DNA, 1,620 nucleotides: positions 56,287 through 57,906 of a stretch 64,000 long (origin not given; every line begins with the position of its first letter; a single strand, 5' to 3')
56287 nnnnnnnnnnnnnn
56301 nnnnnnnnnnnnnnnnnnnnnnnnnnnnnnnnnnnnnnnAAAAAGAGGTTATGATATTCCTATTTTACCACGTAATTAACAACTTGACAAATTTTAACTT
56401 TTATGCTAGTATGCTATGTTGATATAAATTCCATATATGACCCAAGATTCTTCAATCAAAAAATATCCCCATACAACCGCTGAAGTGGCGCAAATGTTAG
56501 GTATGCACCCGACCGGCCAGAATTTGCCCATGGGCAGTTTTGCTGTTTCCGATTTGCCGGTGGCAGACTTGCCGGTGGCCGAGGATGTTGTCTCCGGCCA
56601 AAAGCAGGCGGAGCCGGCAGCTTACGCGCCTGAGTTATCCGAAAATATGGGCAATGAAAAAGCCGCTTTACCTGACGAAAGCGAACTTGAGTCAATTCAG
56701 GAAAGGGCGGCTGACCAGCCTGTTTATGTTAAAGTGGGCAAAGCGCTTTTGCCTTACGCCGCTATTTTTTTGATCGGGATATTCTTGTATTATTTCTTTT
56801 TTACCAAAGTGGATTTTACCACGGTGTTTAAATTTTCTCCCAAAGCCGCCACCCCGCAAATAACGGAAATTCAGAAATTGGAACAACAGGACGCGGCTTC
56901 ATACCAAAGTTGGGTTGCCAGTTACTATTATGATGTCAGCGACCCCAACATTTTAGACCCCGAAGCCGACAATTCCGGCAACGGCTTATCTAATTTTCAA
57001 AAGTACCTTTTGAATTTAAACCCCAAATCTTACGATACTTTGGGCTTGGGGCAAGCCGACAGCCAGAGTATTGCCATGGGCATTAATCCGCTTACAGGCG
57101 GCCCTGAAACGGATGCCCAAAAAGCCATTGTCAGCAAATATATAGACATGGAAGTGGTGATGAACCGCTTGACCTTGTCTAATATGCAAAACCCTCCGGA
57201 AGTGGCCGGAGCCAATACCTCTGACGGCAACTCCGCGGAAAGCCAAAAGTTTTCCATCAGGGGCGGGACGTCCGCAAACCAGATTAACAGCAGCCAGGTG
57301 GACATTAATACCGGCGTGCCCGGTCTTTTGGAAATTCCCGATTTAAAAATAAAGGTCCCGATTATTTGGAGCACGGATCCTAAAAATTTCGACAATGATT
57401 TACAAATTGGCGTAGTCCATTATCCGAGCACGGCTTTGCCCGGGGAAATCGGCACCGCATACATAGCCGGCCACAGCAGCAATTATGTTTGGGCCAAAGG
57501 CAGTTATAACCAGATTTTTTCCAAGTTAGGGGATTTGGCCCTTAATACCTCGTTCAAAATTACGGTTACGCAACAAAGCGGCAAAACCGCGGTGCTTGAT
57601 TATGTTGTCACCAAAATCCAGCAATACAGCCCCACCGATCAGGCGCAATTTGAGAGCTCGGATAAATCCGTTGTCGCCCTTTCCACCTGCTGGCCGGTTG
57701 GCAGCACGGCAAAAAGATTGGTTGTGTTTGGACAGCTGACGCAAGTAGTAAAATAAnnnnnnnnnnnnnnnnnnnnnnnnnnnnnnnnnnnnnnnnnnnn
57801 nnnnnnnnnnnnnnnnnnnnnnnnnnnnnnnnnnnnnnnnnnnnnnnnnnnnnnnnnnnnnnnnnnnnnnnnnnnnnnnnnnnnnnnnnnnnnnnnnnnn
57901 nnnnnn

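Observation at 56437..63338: A sortase paired with a 1472-aa repeat-rich surface protein ending in TAPKTG, a hydrophobic stretch and KKKN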

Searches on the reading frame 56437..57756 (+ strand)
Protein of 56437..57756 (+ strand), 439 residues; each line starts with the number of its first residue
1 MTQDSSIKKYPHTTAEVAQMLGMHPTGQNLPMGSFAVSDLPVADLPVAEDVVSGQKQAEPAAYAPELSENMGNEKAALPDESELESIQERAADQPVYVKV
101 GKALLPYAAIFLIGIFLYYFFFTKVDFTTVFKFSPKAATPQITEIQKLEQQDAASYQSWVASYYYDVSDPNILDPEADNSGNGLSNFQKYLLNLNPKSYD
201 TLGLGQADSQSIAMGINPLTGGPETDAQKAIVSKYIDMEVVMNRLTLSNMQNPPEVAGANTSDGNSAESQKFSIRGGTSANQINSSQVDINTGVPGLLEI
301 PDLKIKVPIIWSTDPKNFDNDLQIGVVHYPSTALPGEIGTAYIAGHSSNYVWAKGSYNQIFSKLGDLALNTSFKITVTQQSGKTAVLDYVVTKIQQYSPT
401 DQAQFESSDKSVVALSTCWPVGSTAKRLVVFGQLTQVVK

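Call 3: search_protein_families(library=pfam, proteins=[window:56437-57756:+], max_evalue=0.01)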
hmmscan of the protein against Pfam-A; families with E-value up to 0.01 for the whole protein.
window:56437-57756:+ (439 aa): 1 family
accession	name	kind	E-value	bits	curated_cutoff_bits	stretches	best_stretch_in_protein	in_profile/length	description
PF04203.18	Sortase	-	1e-20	74.2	26.6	1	298-434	1-124/125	Sortase domain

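Call 4: search_protein_families(library=ncbifam, proteins=[window:56437-57756:+], max_evalue=0.01)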
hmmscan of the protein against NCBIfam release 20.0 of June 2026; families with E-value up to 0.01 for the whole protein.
window:56437-57756:+ (439 aa): 6 families
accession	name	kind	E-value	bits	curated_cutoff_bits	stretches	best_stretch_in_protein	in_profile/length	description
NF033745.1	class_C_sortase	subfamily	1.3e-13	51.2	160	1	270-433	67-219/220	class C sortase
NF058671.1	sortase_SrtD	exception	1.4e-13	51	140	1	279-431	47-184/187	class D sortase, LPxTATN-specific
NF033746.1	class_D_sortase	subfamily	2.8e-13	49.9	165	1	296-434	11-133/135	class D sortase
TIGR01076.1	sortase_fam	subfamily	9e-12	44.9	39.35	1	296-433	1-126/136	sortase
NF033747.1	class_E_sortase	subfamily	1.6e-11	44.5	160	1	292-437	68-208/211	class E sortase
NF033748.1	class_F_sortase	subfamily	4.3e-05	23.2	166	1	326-401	47-113/155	class F sortase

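Call 7: find_homologous_proteins(query=window:56437-57756:+)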
Query window:56437-57756:+ (439 aa): 548 proteins with E <= 0.001 among 7292 candidates; the best 120 are listed.
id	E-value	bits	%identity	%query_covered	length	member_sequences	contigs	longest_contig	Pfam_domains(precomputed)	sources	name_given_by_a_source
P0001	4.2e-288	973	100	100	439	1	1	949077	PF04203.19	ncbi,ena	-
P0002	3.3e-218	743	78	95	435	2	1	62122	PF04203.19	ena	-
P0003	5.5e-218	742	75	100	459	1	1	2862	PF04203.19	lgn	-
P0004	5.3e-211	719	83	89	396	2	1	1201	PF04203.19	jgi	jgi:LPXTG-site transpeptidase (sortase) family protein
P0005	1.5e-210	717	71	100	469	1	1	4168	PF04203.19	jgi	-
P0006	1.9e-200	684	72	98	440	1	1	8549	PF04203.19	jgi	jgi:LPXTG-site transpeptidase (sortase) family protein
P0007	2.9e-200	684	73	100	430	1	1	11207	PF04203.19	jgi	jgi:LPXTG-site transpeptidase (sortase) family protein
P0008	3.5e-196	670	70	61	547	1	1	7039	PF04203.19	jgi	jgi:LPXTG-site transpeptidase (sortase) family protein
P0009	8.1e-196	669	71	59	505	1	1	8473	PF04203.19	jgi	jgi:LPXTG-site transpeptidase (sortase) family protein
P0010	9.9e-195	665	64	100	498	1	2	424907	PF04203.19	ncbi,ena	-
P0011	1.2e-192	659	67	100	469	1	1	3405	PF04203.19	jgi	jgi:LPXTG-site transpeptidase (sortase) family protein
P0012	3.2e-186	637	61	100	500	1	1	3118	PF04203.19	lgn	-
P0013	5.6e-168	577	61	99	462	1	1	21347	PF04203.19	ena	-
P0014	4.1e-156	538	56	100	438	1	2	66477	PF04203.19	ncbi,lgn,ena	-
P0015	5.1e-156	538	58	100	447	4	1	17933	PF04203.19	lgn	-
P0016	3.8e-155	535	57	100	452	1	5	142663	PF04203.19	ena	-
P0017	9.0e-155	534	55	100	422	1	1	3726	PF04203.19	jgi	jgi:LPXTG-site transpeptidase (sortase) family protein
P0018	4.0e-154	532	56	100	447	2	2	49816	PF04203.19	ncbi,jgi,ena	ncbi:MAG: sortase [Candidatus Doudnabacteria bacterium]|jgi:LPXTG-site transpeptidase (sortase) fami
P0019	8.2e-154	531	58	100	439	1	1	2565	PF04203.19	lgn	-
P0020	7.0e-153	528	57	100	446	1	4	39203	PF04203.19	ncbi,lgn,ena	-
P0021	2.2e-152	526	57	100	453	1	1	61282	PF04203.19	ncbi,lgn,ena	-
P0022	6.7e-152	524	57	100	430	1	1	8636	PF04203.19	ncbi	-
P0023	4.5e-151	522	55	100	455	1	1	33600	PF04203.19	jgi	jgi:LPXTG-site transpeptidase (sortase) family protein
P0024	5.4e-151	521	55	100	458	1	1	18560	PF04203.19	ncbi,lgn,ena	-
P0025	1.8e-150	520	55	100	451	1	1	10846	PF04203.19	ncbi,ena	-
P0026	1.9e-149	516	55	100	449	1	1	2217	PF04203.19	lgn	-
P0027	2.8e-149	516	53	100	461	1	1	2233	PF04203.19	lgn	-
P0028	4.7e-149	515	57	100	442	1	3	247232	PF04203.19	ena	-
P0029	6.3e-149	515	54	100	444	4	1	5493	PF04203.19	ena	-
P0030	6.4e-149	514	55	98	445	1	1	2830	PF04203.19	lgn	-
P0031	2.6e-148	512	55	99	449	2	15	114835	PF04203.19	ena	-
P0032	2.8e-147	509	55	99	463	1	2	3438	PF04203.19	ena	-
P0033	5.6e-147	508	57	100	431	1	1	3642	PF04203.19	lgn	-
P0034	1.6e-146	507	54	100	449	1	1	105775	PF04203.19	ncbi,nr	ncbi:MAG: sortase [Candidatus Doudnabacteria bacterium]|nr:sortase [Candidatus Doudnabacteria bacter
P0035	7.1e-146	504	52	100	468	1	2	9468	PF04203.19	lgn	-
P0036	8.0e-146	504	50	100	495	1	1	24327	PF04203.19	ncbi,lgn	-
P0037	4.3e-145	502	54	100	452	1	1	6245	PF04203.19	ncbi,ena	-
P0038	4.4e-145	502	54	98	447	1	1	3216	PF04203.19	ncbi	-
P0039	6.2e-145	501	53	99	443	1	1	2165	PF04203.19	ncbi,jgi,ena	-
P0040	6.3e-145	501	57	100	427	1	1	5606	PF04203.19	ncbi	-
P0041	7.1e-145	501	55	100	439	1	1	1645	PF04203.19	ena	-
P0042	1.1e-143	497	54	100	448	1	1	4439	PF04203.19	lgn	-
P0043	2.8e-143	496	54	99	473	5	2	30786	PF04203.19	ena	-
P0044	2.9e-143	496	55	100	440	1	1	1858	PF04203.19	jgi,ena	-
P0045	3.4e-143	496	56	99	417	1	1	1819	PF04203.19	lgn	-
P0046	4.5e-143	495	54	100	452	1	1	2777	PF04203.19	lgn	-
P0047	7.3e-143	495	54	100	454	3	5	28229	PF04203.19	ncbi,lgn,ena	-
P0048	9.9e-143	494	72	70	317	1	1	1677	PF04203.19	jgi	jgi:LPXTG-site transpeptidase (sortase) family protein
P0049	1.1e-142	494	57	99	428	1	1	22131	PF04203.19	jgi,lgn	jgi:LPXTG-site transpeptidase (sortase) family protein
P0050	1.5e-141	490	55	100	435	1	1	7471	PF04203.19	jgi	jgi:LPXTG-site transpeptidase (sortase) family protein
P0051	4.3e-141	489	52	98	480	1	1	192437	PF04203.19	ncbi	-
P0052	3.0e-139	483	53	98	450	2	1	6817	PF04203.19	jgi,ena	-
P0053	1.8e-138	480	53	100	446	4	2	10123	PF04203.19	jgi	jgi:LPXTG-site transpeptidase (sortase) family protein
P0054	2.1e-138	480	54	100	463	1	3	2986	PF04203.19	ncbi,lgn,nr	ncbi:MAG: sortase [Candidatus Doudnabacteria bacterium]|nr:sortase [Candidatus Doudnabacteria bacter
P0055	6.5e-138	478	51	100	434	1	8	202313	PF04203.19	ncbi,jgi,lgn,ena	-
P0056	6.9e-138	478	51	100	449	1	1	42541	PF04203.19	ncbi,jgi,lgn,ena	jgi:LPXTG-site transpeptidase (sortase) family protein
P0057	7.0e-138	478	52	99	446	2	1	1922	PF04203.19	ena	-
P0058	1.5e-137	477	52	98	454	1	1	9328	PF04203.19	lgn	-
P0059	1.5e-137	477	52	100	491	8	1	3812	PF04203.19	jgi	-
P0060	2.3e-137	476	51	98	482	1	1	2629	PF04203.19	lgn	-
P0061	2.7e-137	476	52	98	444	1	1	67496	PF04203.19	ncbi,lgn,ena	-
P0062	2.9e-137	476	54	100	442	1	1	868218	PF04203.19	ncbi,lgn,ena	-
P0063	4.5e-137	475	53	98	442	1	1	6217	PF04203.19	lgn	-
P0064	2.1e-136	473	51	99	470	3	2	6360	PF04203.19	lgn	-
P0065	6.3e-136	472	53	100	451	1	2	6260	PF04203.19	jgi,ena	jgi:LPXTG-site transpeptidase (sortase) family protein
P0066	1.3e-135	471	53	99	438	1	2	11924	PF04203.19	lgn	-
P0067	2.5e-135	470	50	99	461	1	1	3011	PF04203.19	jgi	jgi:LPXTG-site transpeptidase (sortase) family protein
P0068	2.6e-135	470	50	99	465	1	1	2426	PF04203.19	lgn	-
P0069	4.3e-135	469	51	98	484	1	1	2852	PF04203.19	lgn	-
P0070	5.5e-135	469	49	99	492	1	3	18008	PF04203.19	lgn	-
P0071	1.2e-134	467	49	100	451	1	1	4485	PF04203.19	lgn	-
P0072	1.3e-134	467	49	100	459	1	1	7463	PF04203.19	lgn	-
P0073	1.1e-133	464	51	99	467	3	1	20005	PF04203.19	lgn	-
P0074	2.1e-133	463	55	84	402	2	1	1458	PF04203.19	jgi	jgi:LPXTG-site transpeptidase (sortase) family protein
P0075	3.7e-133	463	52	100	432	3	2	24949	PF04203.19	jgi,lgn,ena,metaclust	metaclust:\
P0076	4.2e-133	462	50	98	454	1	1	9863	PF04203.19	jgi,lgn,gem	-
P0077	1.5e-132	461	48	100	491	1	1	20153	PF04203.19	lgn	-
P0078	4.7e-132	459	50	100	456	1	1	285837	PF04203.19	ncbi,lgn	-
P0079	1.1e-131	458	49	98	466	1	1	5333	PF04203.19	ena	-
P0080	1.4e-131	457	58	81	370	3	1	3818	PF04203.19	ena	-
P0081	3.0e-131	456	54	85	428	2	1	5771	PF04203.19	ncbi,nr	ncbi:MAG: sortase, partial [Candidatus Doudnabacteria bacterium]|nr:sortase [Candidatus Doudnabacter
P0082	3.5e-131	456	50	100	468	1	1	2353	PF04203.19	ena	-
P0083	5.0e-131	456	47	99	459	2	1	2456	PF04203.19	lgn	-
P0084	5.3e-131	455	52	99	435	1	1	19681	PF04203.19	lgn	-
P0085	1.1e-130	454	50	100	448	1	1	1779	PF04203.19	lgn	-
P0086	1.3e-130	454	50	97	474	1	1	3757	PF04203.19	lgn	-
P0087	9.7e-130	451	51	99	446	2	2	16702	PF04203.19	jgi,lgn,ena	-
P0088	1.3e-129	451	52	98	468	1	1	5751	PF04203.19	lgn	-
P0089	1.5e-129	451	48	100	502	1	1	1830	PF04203.19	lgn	-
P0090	1.7e-129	450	51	98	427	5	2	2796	PF04203.19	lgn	-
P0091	2.7e-129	450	53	98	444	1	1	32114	PF04203.19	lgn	-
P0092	7.9e-129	448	49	99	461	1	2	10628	PF04203.19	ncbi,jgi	-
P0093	8.4e-129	448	49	99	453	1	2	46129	PF04203.19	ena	-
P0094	2.5e-128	447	51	98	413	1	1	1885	PF04203.19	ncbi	-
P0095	3.3e-128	446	49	98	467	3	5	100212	PF04203.19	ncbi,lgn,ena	-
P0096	3.4e-128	446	52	98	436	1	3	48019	PF04203.19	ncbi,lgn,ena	-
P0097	1.8e-127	444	48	99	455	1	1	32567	PF04203.19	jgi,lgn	jgi:LPXTG-site transpeptidase (sortase) family protein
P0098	2.1e-127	444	49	97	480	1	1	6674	PF04203.19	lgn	-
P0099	3.8e-127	443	47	99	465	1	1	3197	PF04203.19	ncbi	-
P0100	3.8e-127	443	51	98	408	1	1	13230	PF04203.19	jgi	jgi:LPXTG-site transpeptidase (sortase) family protein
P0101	4.2e-127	443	50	98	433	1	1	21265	PF04203.19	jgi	jgi:LPXTG-site transpeptidase (sortase) family protein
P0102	7.5e-127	442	51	100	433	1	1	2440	PF04203.19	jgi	jgi:LPXTG-site transpeptidase (sortase) family protein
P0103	1.2e-126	441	49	100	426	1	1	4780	PF04203.19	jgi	jgi:LPXTG-site transpeptidase (sortase) family protein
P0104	4.3e-126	439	47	99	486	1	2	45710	PF04203.19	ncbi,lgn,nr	ncbi:MAG: sortase [Patescibacteria group bacterium]|nr:sortase [Patescibacteria group bacterium]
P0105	1.3e-125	438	47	100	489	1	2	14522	PF04203.19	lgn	-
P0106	1.3e-125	438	47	100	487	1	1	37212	PF04203.19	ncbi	-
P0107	2.3e-125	437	48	99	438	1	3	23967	PF04203.19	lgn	-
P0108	3.2e-125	436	51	98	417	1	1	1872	PF04203.19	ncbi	-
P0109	7.8e-125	435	47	100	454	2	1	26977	PF04203.19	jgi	jgi:LPXTG-site transpeptidase (sortase) family protein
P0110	1.0e-124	435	50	98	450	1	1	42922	PF04203.19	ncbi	-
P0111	1.1e-123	431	54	85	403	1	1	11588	PF04203.19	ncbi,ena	-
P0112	1.1e-123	431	49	99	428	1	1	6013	PF04203.19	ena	-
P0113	1.2e-123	431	47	98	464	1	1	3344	PF04203.19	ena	-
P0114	1.2e-123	431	48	98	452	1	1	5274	PF04203.19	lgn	-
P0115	4.7e-123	429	49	98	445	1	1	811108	PF04203.19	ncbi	-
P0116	5.2e-123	429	54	82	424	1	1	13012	PF04203.19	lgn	-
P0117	6.6e-123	429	48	90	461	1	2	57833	PF04203.19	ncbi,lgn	-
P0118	1.5e-122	428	47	99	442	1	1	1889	PF04203.19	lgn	-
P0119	1.6e-122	427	47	98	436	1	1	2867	PF04203.19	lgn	-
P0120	2.2e-122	427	57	77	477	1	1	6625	PF04203.19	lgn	-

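Call 8: find_encoding_contigs(protein=window:56437-57756:+, flank=10000, max_places=6)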
Protein window:56437-57756:+ (439 aa): no gene with exactly this product is on record in the collection.

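Call 11: find_related_loci(query=A1, collection=genome_contigs, flank=10000)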
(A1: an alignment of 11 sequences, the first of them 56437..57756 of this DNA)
Query A1 (439 aa) in genome_contigs; peptide patterns used: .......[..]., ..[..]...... (x = any residue, [..] = any of these).
88 stretches matched a pattern; 84 encode a relative of the query (tblastn E <= 1e-3); the best 80 are kept; 78 distinct loci.
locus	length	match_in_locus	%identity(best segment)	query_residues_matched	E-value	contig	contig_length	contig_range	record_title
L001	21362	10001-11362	70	1-437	0e+0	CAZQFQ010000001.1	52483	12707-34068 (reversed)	MAG TPA_asm: uncultured Candidatus Saccharibacteria bacterium isolate binchicken_co3_512 genome assembly, contig: NODE_1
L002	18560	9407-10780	55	1-439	3e-161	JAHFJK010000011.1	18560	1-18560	MAG: Candidatus Doudnabacteria bacterium isolate nzgw384 NODE_3105_length_18561_cov_3.794902, whole genome shotgun seque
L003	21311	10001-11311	58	1-439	1e-159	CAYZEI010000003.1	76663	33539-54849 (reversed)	MAG TPA_asm: uncultured Candidatus Saccharibacteria bacterium isolate SRP278252_co1_767 genome assembly, contig: NODE_37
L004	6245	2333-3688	54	1-439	1e-156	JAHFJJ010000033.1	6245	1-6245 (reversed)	MAG: Candidatus Doudnabacteria bacterium isolate nzgw383 NODE_25570_length_6246_cov_6.057143, whole genome shotgun seque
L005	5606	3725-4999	57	1-437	9e-155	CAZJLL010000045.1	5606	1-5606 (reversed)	MAG TPA_asm: uncultured Candidatus Saccharibacteria bacterium isolate binchicken_co84_202 genome assembly, contig: k141_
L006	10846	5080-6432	55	1-439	1e-151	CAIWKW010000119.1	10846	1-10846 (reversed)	MAG: Candidatus Doudnabacteria bacterium isolate AlinenLipids_bin-7426 genome assembly, contig: bin-7426:119/227, whole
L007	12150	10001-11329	54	3-439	2e-151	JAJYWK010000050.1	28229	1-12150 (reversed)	MAG: bacterium isolate FK3.bin112 NODE_3214_length_28229_cov_2.584193, whole genome shotgun sequence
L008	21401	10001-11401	52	8-437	2e-150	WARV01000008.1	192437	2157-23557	MAG: Patescibacteria group bacterium isolate AMAZON01 genome_8, whole genome shotgun sequence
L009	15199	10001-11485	50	1-439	6e-150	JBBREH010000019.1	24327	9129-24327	MAG: Candidatus Doudnabacteria bacterium isolate Co_metawrap_2493 Cmw_2493_k141_27943938_length_24327_cov_26.1698, whole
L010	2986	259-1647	54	1-439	8e-157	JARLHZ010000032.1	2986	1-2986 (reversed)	MAG: Candidatus Doudnabacteria bacterium isolate MAG_CO250 MetaCoAG_Bin_250_Oxic_k141_1585932, whole genome shotgun sequ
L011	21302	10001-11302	51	1-439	1e-148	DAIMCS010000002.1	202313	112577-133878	MAG TPA_asm: Patescibacteria group bacterium isolate CTOTU25981 NODE_6_length_202313_cov_11.113177, whole genome shotgun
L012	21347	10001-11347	54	1-439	3e-147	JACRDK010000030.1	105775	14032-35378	MAG: Candidatus Doudnabacteria bacterium isolate NC_groundwater_1670_Pr3_B-0.1um_42_13 SR-2_scaffold_141_3826603, whole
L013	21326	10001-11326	54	1-439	5e-145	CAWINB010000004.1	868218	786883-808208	MAG: Candidatus Doudnabacteria bacterium isolate MFD04434.bin.1.36 genome assembly, contig: contig_4859, whole genome sh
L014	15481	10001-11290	52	8-439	2e-144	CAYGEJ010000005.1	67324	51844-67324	MAG TPA_asm: uncultured Candidatus Saccharibacteria bacterium isolate ERP113451_co1_281 genome assembly, contig: NODE_26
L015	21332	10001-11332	52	4-439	6e-144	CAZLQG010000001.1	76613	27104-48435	MAG TPA_asm: uncultured Candidatus Saccharibacteria bacterium isolate SRP178699_co2_524 genome assembly, contig: NODE_67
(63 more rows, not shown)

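Call 44: predict_structure(alignment_id=A2)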
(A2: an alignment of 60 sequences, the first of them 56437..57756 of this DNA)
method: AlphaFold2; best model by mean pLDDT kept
length: 439 residues; sequences in the alignment: 60
mean_pLDDT: 71.4   pTM: 0.41
mean pLDDT of the five models: 71.4, 70.8, 70.3, 70.0, 69.6
residues with pLDDT >= 90: 142; 70-90: 121; 50-70: 56; < 50: 120
segments of 3 or more residues with pLDDT < 50: 1-6, 8-13, 24-87, 89-91, 132-141, 256-285
pLDDT, mean of each block of 10 residues (from residue 1): 43 54 45 34 40 39 39 38 43 63 83 87 59 46 63 75 72 90 94 92 89 93 94 94 88 54 34 32 58 94 92 85 84 91 78 61 89 96 96 92 86 89 85 94
secondary structure, 60 per line:
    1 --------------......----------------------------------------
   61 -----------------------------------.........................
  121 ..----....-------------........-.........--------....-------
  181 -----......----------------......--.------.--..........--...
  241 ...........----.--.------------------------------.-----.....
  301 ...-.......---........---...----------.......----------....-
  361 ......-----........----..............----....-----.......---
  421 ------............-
elements in order: H15-20 H96-122 H127-130 H144-151 H153-161 H170-173 H186-191 H208-213 H226-235 H238-251 E296-300 E305-311 H315-322 E326-328 E339-345 H356-359 H361-366 E372-379 E384-397 H402-405 E411-417 E427-438
